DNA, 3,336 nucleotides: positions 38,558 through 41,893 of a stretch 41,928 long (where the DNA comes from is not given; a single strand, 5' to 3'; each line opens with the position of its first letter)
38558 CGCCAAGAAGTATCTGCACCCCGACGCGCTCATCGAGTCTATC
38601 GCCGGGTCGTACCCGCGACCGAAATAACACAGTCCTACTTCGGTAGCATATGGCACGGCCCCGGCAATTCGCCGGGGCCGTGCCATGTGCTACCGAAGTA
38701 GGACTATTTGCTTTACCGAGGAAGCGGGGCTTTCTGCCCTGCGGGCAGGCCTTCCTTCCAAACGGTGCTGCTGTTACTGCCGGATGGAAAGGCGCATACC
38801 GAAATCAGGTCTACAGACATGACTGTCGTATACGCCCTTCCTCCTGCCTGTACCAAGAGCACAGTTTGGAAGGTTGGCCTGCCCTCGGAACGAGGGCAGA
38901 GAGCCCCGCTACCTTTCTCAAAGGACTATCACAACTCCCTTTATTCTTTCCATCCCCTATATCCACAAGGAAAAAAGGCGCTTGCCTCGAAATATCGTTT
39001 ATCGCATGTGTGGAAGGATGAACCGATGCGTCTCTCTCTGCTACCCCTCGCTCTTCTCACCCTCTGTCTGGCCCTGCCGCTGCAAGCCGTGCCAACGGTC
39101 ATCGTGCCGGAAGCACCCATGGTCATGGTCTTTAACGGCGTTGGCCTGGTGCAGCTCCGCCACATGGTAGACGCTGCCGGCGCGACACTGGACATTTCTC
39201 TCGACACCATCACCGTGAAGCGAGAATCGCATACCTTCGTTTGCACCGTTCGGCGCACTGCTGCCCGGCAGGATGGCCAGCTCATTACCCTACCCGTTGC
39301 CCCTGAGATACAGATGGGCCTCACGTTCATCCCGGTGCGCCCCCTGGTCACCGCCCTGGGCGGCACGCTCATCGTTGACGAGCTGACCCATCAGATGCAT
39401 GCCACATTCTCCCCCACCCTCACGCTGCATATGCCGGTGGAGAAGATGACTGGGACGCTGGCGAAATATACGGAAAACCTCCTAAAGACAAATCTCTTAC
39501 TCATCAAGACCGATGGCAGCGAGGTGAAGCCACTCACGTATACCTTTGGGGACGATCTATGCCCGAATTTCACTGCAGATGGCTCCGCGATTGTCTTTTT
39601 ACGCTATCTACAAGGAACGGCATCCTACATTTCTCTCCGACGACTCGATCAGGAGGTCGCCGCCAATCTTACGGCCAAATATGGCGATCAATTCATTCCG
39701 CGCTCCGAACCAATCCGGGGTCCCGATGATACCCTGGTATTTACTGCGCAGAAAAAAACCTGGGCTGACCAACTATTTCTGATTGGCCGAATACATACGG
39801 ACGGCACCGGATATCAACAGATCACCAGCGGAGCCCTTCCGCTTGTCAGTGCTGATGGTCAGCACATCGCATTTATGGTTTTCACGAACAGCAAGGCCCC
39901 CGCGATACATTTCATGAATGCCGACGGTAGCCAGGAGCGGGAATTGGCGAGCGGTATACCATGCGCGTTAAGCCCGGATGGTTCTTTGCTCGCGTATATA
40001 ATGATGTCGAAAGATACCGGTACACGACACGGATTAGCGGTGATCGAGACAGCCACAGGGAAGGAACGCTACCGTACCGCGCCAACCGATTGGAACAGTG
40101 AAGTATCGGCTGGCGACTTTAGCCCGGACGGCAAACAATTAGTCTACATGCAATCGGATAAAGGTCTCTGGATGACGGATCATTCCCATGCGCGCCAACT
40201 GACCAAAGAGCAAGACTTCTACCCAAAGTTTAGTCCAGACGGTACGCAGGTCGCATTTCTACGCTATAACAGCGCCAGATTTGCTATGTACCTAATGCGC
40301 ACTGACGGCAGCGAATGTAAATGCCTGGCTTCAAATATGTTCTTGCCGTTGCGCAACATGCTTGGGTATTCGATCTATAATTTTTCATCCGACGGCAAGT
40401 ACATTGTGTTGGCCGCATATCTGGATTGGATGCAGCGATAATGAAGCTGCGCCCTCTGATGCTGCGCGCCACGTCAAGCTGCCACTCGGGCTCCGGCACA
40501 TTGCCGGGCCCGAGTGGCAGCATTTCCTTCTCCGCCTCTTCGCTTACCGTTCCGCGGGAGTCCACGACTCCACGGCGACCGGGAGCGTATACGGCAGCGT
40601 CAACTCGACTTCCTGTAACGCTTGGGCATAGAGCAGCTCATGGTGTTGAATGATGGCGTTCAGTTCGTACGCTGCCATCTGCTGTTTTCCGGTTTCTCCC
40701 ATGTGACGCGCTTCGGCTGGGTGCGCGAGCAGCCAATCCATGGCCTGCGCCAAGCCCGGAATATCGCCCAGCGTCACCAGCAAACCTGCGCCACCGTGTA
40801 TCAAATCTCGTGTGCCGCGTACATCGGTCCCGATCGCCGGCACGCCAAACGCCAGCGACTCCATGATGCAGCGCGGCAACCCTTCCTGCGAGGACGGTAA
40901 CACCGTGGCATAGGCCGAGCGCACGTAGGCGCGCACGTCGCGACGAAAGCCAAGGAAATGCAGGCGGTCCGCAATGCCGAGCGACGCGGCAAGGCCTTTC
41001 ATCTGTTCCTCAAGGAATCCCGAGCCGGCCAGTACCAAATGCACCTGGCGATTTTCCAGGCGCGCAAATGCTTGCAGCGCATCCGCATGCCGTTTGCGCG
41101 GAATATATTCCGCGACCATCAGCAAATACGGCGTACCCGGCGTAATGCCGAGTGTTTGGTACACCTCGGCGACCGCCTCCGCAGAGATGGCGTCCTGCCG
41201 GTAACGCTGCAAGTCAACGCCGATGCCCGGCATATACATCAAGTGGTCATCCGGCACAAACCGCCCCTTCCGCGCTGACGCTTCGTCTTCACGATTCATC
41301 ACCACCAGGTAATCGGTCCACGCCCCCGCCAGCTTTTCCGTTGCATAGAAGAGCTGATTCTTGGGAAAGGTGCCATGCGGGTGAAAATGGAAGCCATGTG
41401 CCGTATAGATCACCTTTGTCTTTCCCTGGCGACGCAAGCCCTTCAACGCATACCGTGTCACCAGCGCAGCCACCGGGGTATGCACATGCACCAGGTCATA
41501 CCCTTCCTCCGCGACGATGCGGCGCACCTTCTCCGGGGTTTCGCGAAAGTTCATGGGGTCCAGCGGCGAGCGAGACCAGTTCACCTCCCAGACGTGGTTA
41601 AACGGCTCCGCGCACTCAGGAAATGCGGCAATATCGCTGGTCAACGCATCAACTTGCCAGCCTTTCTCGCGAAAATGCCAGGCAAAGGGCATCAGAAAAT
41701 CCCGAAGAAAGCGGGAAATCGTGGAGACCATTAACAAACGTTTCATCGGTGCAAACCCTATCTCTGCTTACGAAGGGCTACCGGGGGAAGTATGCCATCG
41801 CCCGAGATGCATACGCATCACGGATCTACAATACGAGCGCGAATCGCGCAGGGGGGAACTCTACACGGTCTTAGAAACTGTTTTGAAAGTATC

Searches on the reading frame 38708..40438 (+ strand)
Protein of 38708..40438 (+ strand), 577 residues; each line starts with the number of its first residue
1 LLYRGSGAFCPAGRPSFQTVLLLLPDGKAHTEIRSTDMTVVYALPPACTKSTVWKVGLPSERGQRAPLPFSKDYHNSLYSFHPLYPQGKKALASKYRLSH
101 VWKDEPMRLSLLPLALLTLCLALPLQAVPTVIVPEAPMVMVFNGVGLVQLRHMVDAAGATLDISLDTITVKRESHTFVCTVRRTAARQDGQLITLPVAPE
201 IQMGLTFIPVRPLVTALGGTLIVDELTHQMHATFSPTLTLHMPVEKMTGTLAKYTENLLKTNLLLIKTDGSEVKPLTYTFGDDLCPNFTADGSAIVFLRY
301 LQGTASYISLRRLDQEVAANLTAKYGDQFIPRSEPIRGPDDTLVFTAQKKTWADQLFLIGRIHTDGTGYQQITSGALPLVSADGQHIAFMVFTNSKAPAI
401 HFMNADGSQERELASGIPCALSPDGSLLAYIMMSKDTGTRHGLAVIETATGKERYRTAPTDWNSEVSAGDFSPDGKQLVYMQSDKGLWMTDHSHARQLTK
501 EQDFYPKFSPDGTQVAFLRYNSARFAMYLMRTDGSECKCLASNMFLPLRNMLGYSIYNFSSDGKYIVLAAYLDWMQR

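Call 31: search_protein_families(library=pfam, proteins=[window:38708-40438:+], max_evalue=0.00001)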
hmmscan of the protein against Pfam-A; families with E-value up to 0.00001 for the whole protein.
window:38708-40438:+ (577 aa): 2 families
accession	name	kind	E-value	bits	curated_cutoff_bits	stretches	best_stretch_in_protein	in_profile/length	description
PF07676.18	PD40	-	8.4e-16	57.9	20.9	0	273-303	1-32/38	WD40-like Beta Propeller Repeat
PF07833.16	Cu_amine_oxidN1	-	3.3e-09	37.1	24.2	1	138-229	13-105/108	Copper amine oxidase N-terminal domain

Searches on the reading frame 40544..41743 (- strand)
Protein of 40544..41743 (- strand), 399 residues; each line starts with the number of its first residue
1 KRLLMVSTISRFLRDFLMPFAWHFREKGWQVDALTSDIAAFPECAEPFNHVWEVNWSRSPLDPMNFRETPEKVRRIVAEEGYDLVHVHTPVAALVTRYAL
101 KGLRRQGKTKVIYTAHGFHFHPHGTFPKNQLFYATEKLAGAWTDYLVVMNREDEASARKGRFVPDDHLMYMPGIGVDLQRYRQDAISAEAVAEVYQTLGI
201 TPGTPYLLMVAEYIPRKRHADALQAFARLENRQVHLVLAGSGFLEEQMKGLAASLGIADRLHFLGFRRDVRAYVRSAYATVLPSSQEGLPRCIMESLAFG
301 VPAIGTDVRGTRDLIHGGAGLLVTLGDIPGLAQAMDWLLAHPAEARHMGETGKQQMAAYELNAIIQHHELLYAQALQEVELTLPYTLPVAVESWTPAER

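Call 31: search_protein_families(library=pfam, proteins=[window:40544-41743:-], max_evalue=0.00001)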
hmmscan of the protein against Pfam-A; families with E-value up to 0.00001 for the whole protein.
window:40544-41743:- (399 aa): 5 families
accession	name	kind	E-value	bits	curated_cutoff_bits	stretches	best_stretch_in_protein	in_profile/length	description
PF00534.26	Glycos_transf_1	-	1.4e-30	106.6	26.4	1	198-354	9-171/172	Glycosyl transferases group 1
PF13692.12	Glyco_trans_1_4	-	1.8e-27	96.8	27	1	205-340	2-141/142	Glycosyl transferases group 1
PF13579.12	Glyco_trans_4_4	-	2.7e-12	47.7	29.7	1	23-172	13-156/158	Glycosyl transferase 4-like domain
PF13439.12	Glyco_transf_4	-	6.4e-12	46.3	28.5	1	21-172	12-163/170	Glycosyltransferase Family 4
PF13477.12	Glyco_trans_4_2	-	3.6e-10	40.6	23.4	1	15-146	11-135/139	Glycosyl transferase 4-like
